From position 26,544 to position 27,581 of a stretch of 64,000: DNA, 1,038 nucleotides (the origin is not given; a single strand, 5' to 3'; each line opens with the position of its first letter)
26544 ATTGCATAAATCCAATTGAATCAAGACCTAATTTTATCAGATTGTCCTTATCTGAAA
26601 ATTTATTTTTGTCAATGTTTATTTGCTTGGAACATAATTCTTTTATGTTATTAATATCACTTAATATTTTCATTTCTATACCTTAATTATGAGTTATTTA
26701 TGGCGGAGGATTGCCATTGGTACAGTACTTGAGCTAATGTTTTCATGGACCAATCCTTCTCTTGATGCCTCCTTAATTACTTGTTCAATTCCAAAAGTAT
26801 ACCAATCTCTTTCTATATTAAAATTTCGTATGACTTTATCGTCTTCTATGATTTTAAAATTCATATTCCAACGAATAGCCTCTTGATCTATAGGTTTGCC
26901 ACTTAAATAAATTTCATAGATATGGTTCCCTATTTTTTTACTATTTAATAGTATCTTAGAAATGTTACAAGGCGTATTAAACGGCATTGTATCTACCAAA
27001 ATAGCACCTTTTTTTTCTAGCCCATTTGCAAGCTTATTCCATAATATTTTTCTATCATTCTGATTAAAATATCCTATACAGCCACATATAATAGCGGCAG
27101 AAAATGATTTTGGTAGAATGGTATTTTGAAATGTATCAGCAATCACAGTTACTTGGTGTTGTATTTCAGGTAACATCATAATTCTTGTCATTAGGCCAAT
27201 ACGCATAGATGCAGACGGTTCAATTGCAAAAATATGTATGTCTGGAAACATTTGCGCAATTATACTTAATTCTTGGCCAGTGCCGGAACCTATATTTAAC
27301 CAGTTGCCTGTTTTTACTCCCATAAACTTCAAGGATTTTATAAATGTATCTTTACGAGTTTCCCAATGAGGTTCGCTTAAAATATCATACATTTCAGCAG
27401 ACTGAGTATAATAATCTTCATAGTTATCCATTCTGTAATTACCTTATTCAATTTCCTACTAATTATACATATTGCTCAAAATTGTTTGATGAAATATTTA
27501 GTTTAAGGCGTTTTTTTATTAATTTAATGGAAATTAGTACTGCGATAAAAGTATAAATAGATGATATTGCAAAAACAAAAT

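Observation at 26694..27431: Stand-alone SAM methyltransferase embedded in the siderophore operon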

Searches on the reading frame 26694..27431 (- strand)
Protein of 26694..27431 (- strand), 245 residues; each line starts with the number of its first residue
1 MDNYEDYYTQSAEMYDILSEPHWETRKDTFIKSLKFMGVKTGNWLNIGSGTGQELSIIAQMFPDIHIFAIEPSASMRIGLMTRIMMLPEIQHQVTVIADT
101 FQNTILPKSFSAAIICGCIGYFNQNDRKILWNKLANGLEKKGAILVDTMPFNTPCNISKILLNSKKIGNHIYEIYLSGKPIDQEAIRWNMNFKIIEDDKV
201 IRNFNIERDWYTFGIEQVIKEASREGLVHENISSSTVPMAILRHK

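Call 4: search_protein_families(library=pfam, proteins=[window:26694-27431:-], max_evalue=0.01)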
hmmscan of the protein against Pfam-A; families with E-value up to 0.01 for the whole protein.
window:26694-27431:- (245 aa): 4 families
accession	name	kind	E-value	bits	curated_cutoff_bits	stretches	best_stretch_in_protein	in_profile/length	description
PF13649.12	Methyltransf_25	-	1.2e-05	26.4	27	1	45-142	2-97/97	Methyltransferase domain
PF08242.18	Methyltransf_12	-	9.1e-05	23.6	30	1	45-142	1-96/98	Methyltransferase domain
PF02390.23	Methyltransf_4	-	0.005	16.8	24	1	44-87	5-48/173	Putative methyltransferase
PF08241.18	Methyltransf_11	-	0.006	17.6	21.2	1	45-145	1-94/95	Methyltransferase domain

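Call 6: search_protein_families(library=ncbifam, proteins=[window:26694-27431:-], max_evalue=0.01)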
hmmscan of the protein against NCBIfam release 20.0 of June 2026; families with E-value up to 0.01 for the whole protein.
window:26694-27431:- (245 aa): 1 family
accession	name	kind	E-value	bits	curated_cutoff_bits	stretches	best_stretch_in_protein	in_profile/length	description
TIGR02072.1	BioC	equivalog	0.0018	18.2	184.95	1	33-159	26-145/244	malonyl-ACP O-methyltransferase BioC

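Call 7: find_homologous_proteins(query=window:26694-27431:-, max_evalue=0.001)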
Query window:26694-27431:- (245 aa): 24 proteins with E <= 0.001 among 320 candidates.
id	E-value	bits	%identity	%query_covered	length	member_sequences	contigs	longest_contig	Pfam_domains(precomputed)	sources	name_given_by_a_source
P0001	6.6e-163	558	100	100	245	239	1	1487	PF13649.13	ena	-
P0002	6.4e-143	492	87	100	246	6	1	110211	PF13649.13,PF08242.19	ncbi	ncbi:TPA: methyltransferase domain-containing protein [Proteus mirabilis]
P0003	4.4e-96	339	61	97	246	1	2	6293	PF13649.13,PF08242.19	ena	-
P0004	2.0e-89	317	80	40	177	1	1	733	-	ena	-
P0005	9.2e-86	305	58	98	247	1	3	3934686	PF13649.13,PF08242.19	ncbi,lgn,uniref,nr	ncbi:hypothetical protein VA7868_01467 [Vibrio aerogenes CECT 7868]|uniref:Methyltransferase domain-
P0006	1.3e-70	255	46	97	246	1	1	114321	PF13489.13,PF13649.13,PF08242.19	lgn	-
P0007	1.0e-67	246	45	97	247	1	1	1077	PF13489.13,PF13649.13,PF00891.25,PF08241.19,PF08242.19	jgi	-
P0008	1.2e-63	233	43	97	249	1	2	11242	PF13489.13,PF13649.13,PF08242.19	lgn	-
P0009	4.7e-62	227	42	97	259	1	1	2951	PF13649.13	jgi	-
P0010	2.6e-61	225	45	98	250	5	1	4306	PF13847.13,PF13489.13,PF13649.13,PF00891.25,PF08241.19,PF08242.19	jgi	-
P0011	2.9e-61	225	43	97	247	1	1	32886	PF13489.13,PF13649.13,PF08242.19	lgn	-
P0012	4.9e-61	224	43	98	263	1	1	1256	PF13649.13,PF08242.19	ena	-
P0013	7.6e-61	223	44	97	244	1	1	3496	PF13649.13,PF08242.19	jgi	jgi:SAM-dependent methyltransferase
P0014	9.7e-61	223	42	98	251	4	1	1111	PF13489.13,PF13649.13,PF08242.19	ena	-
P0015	2.0e-60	222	41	98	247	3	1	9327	PF13489.13,PF13649.13,PF08241.19,PF08242.19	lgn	-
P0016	3.7e-60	221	42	98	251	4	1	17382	PF13489.13,PF13649.13,PF08241.19,PF08242.19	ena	-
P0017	1.3e-59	219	41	97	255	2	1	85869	PF13649.13,PF08242.19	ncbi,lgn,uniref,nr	ncbi:class I SAM-dependent methyltransferase [Roseospira visakhapatnamensis]|uniref:SAM-dependent me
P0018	1.0e-57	213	42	97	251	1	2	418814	PF13649.13,PF08242.19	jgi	jgi:precorrin-6B methylase 2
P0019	2.0e-57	212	43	97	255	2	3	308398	PF13489.13,PF13649.13,PF08242.19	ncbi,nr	ncbi:class I SAM-dependent methyltransferase [Stutzerimonas kirkiae]|nr:class I SAM-dependent methyl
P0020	2.5e-57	212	41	97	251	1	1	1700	PF13649.13,PF08242.19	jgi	jgi:hypothetical protein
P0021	6.5e-56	207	43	97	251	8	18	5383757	PF13489.13,PF13649.13,PF08242.19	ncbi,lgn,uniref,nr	ncbi:class I SAM-dependent methyltransferase [Klebsiella pneumoniae]|uniref:class I SAM-dependent me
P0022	1.1e-55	207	41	97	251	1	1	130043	PF13489.13,PF13649.13,PF08242.19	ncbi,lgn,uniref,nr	ncbi:methyltransferase [Pollutimonas bauzanensis]|uniref:Methyltransferase domain-containing protein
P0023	1.1e-54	203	42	98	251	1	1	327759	PF13489.13,PF13649.13,PF00891.25,PF08242.19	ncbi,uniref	ncbi:class I SAM-dependent methyltransferase [Pectobacterium actinidiae]|uniref:class I SAM-dependen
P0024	5.0e-52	195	42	98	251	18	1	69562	PF13489.13,PF13649.13,PF08242.19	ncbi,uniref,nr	ncbi:class I SAM-dependent methyltransferase [Xanthomonas hortorum]|uniref:class I SAM-dependent met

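Call 8: search_solved_structures(query=window:26694-27431:-, max_evalue=1, show_alignments=2)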
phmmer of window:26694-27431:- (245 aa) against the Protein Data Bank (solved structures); distinct sequences matched with E-value up to 1: 0.

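Call 10: list_cluster_members(proteins=[window:26694-27431:-, P0002])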
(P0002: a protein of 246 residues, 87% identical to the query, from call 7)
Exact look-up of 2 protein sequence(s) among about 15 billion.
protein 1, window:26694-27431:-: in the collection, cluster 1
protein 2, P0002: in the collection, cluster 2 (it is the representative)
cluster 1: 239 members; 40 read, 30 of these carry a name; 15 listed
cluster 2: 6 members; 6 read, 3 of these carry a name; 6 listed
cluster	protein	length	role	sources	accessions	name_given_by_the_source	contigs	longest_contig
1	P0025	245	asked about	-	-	TPA: class I SAM-dependent methyltransferase [Escherichia coli] | Class I SAM-dependent methyltransferase n=26 Tax=Gammaproteobacteria TaxID=1236 ... | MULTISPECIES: class I SAM-dependent methyltransferase [Enterobacterales]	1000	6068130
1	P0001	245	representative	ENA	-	-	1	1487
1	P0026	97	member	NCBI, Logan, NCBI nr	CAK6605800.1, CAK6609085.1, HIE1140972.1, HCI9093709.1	hypothetical protein PSTU1396_04890 [Providencia stuartii]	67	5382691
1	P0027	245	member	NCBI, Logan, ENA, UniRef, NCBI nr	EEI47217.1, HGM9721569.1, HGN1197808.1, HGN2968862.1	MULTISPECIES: class I SAM-dependent methyltransferase [Proteus] | Oxidoreductase (NAD-binding), involved in siderophore biosynthesis n=1 Tax=Proteus ...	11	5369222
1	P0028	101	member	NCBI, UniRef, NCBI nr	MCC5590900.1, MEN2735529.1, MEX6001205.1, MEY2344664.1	hypothetical protein WBU86_20195 [Escherichia coli] | Uncharacterized protein n=1 Tax=Proteus mirabilis TaxID=584 RepID=A0ABD5LZ23_PROMI | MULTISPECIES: hypothetical protein [Enterobacterales]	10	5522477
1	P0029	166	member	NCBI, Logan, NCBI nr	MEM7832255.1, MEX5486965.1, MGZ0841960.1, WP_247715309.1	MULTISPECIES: methyltransferase domain-containing protein [Morganellaceae] | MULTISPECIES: class I SAM-dependent methyltransferase [Morganellaceae]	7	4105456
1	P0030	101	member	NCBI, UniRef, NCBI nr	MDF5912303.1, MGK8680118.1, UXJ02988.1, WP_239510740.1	hypothetical protein P4W15_11730 [Morganella morganii] | hypothetical protein n=1 Tax=Morganella morganii TaxID=582 RepID=UPI001EF80ABC | hypothetical protein [Morganella morganii]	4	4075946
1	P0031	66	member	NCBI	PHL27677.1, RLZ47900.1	SAM-dependent methyltransferase, partial [Escherichia coli]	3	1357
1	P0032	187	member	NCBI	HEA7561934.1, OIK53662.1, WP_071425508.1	hypothetical protein BE839_12495, partial [Proteus mirabilis]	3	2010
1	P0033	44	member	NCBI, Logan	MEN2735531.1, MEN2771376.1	hypothetical protein WBU86_20205 [Escherichia coli]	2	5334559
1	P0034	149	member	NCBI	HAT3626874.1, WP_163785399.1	methyltransferase domain-containing protein, partial [Proteus mirabilis]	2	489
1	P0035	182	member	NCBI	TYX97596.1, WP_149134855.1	class I SAM-dependent methyltransferase, partial [Klebsiella pneumoniae]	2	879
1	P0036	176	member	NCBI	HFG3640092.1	TPA: class I SAM-dependent methyltransferase, partial [Escherichia coli]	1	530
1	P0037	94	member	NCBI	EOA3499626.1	class I SAM-dependent methyltransferase, partial [Klebsiella pneumoniae]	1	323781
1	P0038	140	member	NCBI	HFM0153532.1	TPA: methyltransferase domain-containing protein, partial [Escherichia coli]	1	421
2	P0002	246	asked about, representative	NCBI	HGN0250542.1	TPA: methyltransferase domain-containing protein [Proteus mirabilis]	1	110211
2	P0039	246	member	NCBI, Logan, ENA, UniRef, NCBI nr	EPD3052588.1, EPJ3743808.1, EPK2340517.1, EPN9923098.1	TPA: methyltransferase domain-containing protein [Proteus mirabilis] | methyltransferase domain-containing protein n=1 Tax=Proteus TaxID=583 RepID=UPI000DFA061F | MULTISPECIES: class I SAM-dependent methyltransferase [Proteus]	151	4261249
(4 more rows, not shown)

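Call 15: find_encoding_contigs(protein=P0005, flank=10000, max_places=2)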
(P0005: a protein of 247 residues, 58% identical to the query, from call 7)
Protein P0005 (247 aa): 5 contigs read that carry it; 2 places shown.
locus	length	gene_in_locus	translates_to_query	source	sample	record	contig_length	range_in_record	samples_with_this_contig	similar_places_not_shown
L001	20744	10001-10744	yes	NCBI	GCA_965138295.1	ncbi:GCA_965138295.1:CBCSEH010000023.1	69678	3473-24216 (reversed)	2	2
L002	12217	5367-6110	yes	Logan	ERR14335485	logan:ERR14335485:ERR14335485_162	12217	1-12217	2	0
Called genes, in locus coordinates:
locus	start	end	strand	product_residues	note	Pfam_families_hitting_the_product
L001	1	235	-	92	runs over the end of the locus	PF13744:HTH_37 (weak), PF12844:HTH_19 (weak), PF13560:HTH_31, PF01381:HTH_3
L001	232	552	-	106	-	PF05973:Gp49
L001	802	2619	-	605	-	PF26965:MimR_N, PF01590:GAF, PF00158:Sigma54_activat, PF14532:Sigma54_activ_2, PF07724:AAA_2 (weak), PF07728:AAA_5 (weak), PF25601:AAA_lid_14, PF02954:HTH_8, +1 more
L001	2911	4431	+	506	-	PF00171:Aldedh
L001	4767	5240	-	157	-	PF00578:AhpC-TSA, PF08534:Redoxin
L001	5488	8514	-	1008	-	PF02901:PFL-like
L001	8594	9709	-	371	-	PF12797:Fer4_2 (faint), PF13353:Fer4_12 (weak), PF14697:Fer4_21 (faint), PF13237:Fer4_10, PF12838:Fer4_7, PF13187:Fer4_9 (weak), PF00037:Fer4 (weak), PF04055:Radical_SAM (weak), +2 more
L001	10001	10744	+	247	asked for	PF08242:Methyltransf_12 (weak), PF13649:Methyltransf_25 (weak)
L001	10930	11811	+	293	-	PF00126:HTH_1, PF03466:LysR_substrate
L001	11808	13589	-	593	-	PF00890:FAD_binding_2, PF01266:DAO (faint), PF01946:Thi4 (faint), PF07992:Pyr_redox_2 (faint), PF02910:Succ_DH_flav_C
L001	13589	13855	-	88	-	PF00037:Fer4 (faint), PF14697:Fer4_21 (weak), PF12838:Fer4_7 (weak)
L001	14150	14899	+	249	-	PF03767:Acid_phosphat_B, PF13344:Hydrolase_6 (weak)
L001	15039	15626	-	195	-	PF07336:ABATE, PF11706:zf-CGNR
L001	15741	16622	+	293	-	PF00561:Abhydrolase_1, PF12697:Abhydrolase_6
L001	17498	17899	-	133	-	-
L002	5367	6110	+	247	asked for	PF08242:Methyltransf_12 (weak), PF13649:Methyltransf_25 (weak)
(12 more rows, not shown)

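Call 16: find_encoding_contigs(protein=P0021, flank=10000, max_places=2)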
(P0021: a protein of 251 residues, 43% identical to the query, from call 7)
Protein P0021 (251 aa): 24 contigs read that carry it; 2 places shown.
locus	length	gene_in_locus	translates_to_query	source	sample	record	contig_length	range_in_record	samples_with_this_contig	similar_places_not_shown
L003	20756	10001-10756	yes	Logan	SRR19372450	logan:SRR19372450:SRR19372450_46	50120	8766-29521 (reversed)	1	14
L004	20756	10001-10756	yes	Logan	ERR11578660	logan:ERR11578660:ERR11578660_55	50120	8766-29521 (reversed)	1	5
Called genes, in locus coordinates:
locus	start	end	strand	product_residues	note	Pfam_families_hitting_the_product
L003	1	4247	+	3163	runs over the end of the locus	PF00109:ketoacyl-synt, PF02801:Ketoacyl-synt_C, PF16197:KAsynt_C_assoc, PF00698:Acyl_transf_1, PF13489:Methyltransf_23, PF08241:Methyltransf_11, PF08242:Methyltransf_12, PF13649:Methyltransf_25, +18 more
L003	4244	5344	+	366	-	PF01408:GFO_IDH_MocA, PF21390:Irp3-like_C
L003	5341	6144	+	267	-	PF00975:Thioesterase, PF12697:Abhydrolase_6, PF20408:Abhydrolase_11 (faint)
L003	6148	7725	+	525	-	PF00501:AMP-binding, PF13193:AMP-binding_C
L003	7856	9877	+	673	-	PF07715:Plug, PF00593:TonB_dep_Rec_b-barrel, PF14905:OMP_b-brl_3 (weak)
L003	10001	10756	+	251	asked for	PF13489:Methyltransf_23 (weak), PF13649:Methyltransf_25, PF08242:Methyltransf_12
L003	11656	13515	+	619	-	PF02534:T4SS-DNA_transf (faint), PF10412:TrwB_AAD_bind (faint)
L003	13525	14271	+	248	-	-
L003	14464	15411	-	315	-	PF08401:ArdcN, PF18818:MPTase-PolyVal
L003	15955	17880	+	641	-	PF02463:SMC_N (weak), PF11398:DUF2813, PF13175:AAA_15, PF13476:AAA_23 (weak), PF13304:AAA_21, PF20469:OLD-like_TOPRIM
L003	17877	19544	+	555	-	PF00580:UvrD-helicase, PF13245:AAA_19, PF00580:UvrD-helicase, PF13361:UvrD_C, PF13538:UvrD_C_2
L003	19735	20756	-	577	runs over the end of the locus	-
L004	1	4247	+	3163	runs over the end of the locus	PF00109:ketoacyl-synt, PF02801:Ketoacyl-synt_C, PF16197:KAsynt_C_assoc, PF00698:Acyl_transf_1, PF13489:Methyltransf_23, PF08241:Methyltransf_11, PF08242:Methyltransf_12, PF13649:Methyltransf_25, +18 more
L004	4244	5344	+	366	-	PF01408:GFO_IDH_MocA, PF21390:Irp3-like_C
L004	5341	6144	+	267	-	PF00975:Thioesterase, PF12697:Abhydrolase_6, PF20408:Abhydrolase_11 (faint)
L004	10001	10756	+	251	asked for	PF13489:Methyltransf_23 (weak), PF13649:Methyltransf_25, PF08242:Methyltransf_12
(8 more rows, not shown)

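Call 17: find_encoding_contigs(protein=P0003, flank=10000, max_places=2)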
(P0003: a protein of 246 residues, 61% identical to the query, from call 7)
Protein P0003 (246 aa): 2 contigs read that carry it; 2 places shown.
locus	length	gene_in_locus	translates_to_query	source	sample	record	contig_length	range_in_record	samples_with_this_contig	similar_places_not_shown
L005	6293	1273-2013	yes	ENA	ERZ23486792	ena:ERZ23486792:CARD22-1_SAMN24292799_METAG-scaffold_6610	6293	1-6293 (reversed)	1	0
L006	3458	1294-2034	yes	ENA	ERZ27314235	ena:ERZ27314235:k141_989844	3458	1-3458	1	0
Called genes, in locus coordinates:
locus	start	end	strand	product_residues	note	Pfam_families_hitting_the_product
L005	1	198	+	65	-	?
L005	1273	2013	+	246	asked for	PF08242:Methyltransf_12 (weak), PF13649:Methyltransf_25 (weak)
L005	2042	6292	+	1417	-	?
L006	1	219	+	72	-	?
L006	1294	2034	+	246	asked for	PF08242:Methyltransf_12 (weak), PF13649:Methyltransf_25 (weak)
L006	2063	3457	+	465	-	?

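Call 18: find_encoding_contigs(protein=P0006, flank=10000, max_places=1)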
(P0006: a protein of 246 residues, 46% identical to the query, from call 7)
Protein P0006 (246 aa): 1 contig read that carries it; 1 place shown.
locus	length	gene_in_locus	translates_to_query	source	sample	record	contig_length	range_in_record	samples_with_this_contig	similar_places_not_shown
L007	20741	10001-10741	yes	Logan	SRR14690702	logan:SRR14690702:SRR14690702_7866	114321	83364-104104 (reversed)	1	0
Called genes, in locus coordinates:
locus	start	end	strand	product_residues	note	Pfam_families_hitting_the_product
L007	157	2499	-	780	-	PF13411:MerR_1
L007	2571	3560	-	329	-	PF00108:Thiolase_N (weak), PF08545:ACP_syn_III, PF08541:ACP_syn_III_C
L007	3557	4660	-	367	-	PF02504:FA_synthesis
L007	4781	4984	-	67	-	PF01783:Ribosomal_L32p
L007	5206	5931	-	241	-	PF02620:YceD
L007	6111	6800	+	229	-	PF04355:BamE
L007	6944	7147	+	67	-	PF01165:Ribosomal_S21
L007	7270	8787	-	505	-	PF13231:PMT_2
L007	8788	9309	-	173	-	PF01047:MarR (faint), PF12840:HTH_20 (weak), PF13404:HTH_AsnC-type, PF13412:HTH_24, PF01037:AsnC_trans_reg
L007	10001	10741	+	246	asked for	PF13489:Methyltransf_23 (weak), PF08242:Methyltransf_12, PF13649:Methyltransf_25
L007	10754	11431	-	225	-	PF17837:4PPT_N, PF01648:ACPS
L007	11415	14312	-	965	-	PF00501:AMP-binding, PF13193:AMP-binding_C, PF00425:Chorismate_bind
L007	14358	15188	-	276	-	PF00975:Thioesterase, PF12697:Abhydrolase_6 (weak)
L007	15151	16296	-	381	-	PF01408:GFO_IDH_MocA, PF21390:Irp3-like_C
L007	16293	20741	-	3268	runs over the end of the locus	PF00109:ketoacyl-synt, PF02801:Ketoacyl-synt_C, PF16197:KAsynt_C_assoc, PF00698:Acyl_transf_1, PF08241:Methyltransf_11, PF08242:Methyltransf_12, PF13489:Methyltransf_23, PF13649:Methyltransf_25, +19 more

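Call 19: find_encoding_contigs(protein=P0024, flank=10000, max_places=1)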
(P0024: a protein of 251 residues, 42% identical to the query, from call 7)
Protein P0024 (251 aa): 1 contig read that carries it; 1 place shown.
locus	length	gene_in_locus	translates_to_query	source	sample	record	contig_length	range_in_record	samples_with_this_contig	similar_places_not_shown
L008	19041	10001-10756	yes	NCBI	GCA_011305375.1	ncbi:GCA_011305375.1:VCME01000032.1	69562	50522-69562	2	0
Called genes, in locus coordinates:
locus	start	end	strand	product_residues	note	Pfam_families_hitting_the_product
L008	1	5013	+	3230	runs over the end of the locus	PF00109:ketoacyl-synt, PF02801:Ketoacyl-synt_C, PF16197:KAsynt_C_assoc, PF00698:Acyl_transf_1, PF08241:Methyltransf_11, PF08242:Methyltransf_12, PF13489:Methyltransf_23, PF13649:Methyltransf_25, +15 more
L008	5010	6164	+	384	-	PF01408:GFO_IDH_MocA, PF21390:Irp3-like_C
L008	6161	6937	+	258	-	PF00975:Thioesterase, PF07859:Abhydrolase_3 (weak), PF12146:Hydrolase_4 (faint)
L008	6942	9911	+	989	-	PF00501:AMP-binding, PF13193:AMP-binding_C, PF00425:Chorismate_bind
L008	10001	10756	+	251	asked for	PF13489:Methyltransf_23, PF13649:Methyltransf_25, PF08242:Methyltransf_12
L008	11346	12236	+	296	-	PF00005:ABC_tran, PF13304:AAA_21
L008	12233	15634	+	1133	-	-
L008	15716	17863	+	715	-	PF07715:Plug, PF00593:TonB_dep_Rec_b-barrel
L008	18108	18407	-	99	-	PF01381:HTH_3 (weak)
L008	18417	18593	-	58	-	PF05015:HigB-like_toxin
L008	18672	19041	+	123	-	?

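Call 21: find_encoding_contigs(protein=P0023, flank=10000, max_places=1)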
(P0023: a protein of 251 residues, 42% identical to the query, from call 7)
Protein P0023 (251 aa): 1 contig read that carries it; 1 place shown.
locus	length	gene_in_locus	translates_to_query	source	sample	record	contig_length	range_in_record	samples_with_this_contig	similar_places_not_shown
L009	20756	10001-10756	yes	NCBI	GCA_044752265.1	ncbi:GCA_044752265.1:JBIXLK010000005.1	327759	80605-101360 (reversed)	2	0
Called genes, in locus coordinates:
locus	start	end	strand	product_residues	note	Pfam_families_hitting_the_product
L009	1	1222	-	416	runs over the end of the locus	PF07690:MFS_1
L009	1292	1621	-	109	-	-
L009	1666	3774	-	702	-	PF07715:Plug, PF00593:TonB_dep_Rec_b-barrel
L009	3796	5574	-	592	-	PF00664:ABC_membrane, PF00005:ABC_tran, PF02463:SMC_N (weak)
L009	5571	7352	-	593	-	PF00664:ABC_membrane, PF00005:ABC_tran, PF02463:SMC_N (faint)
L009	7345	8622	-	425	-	PF07690:MFS_1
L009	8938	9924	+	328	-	PF12833:HTH_18, PF00165:HTH_AraC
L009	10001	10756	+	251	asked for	PF00891:Methyltransf_2 (weak), PF13489:Methyltransf_23 (weak), PF13649:Methyltransf_25, PF08242:Methyltransf_12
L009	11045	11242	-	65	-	-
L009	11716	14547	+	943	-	PF07715:Plug (weak), PF00593:TonB_dep_Rec_b-barrel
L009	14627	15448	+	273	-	-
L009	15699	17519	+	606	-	PF00664:ABC_membrane, PF00005:ABC_tran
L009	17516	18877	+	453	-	PF25919:BSH_CusB (faint), PF25973:BSH_CzcB (weak), PF25994:HH_AprE, PF26002:Beta-barrel_AprE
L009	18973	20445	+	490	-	PF02321:OEP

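Call 22: find_encoding_contigs(protein=P0019, flank=10000, max_places=1)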
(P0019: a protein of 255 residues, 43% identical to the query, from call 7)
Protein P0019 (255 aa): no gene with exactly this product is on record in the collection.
